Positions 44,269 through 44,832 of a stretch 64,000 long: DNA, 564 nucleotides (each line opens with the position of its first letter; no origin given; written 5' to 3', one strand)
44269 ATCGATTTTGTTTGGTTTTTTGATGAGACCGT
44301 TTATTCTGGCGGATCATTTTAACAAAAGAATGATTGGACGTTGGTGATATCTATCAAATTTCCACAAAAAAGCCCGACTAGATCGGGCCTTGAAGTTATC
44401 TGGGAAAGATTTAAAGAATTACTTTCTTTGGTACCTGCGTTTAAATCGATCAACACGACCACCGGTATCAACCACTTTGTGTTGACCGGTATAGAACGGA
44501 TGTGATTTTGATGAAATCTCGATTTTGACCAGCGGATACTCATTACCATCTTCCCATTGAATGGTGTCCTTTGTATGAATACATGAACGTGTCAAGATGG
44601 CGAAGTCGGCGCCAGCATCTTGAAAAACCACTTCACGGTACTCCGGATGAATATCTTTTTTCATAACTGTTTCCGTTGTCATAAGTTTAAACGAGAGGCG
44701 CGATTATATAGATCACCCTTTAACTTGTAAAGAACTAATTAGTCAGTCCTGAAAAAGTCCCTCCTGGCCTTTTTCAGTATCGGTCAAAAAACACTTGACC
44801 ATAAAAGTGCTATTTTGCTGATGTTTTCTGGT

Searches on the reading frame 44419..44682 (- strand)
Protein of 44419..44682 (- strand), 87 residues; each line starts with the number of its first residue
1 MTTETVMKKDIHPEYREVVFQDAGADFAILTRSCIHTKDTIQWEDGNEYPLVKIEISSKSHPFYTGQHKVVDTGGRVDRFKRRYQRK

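Call 15: search_protein_families(library=ncbifam, proteins=[window:44419-44682:-])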
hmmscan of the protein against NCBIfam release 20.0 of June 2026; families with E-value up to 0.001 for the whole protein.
window:44419-44682:- (87 aa): 4 families
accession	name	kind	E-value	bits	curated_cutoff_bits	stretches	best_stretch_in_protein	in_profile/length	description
NF002462.1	PRK01678.1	exception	2.4e-40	136.6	86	1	7-85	1-79/80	type B 50S ribosomal protein L31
TIGR00105.1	L31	equivalog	1.7e-21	76.1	38.35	1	7-86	1-67/68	50S ribosomal protein L31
NF000612.0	PRK00019.1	equivalog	2.4e-18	65.5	70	1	7-86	1-67/72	50S ribosomal protein L31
NF001809.0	PRK00528.1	equivalog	7.8e-18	64.4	70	1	7-86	1-70/75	50S ribosomal protein L31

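Call 29: find_encoding_contigs(protein=window:44419-44682:-, flank=4000, max_places=10)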
Protein window:44419-44682:- (87 aa): 1 contig read that carries it; 1 place shown.
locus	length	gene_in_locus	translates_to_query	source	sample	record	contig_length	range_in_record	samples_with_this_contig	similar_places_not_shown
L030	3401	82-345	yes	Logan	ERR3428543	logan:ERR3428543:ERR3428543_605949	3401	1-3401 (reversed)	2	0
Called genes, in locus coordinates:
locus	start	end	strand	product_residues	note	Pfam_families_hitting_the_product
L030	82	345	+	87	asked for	PF01197:Ribosomal_L31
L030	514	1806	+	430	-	PF00285:Citrate_synt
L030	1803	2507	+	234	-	PF04445:SAM_MT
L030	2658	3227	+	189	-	-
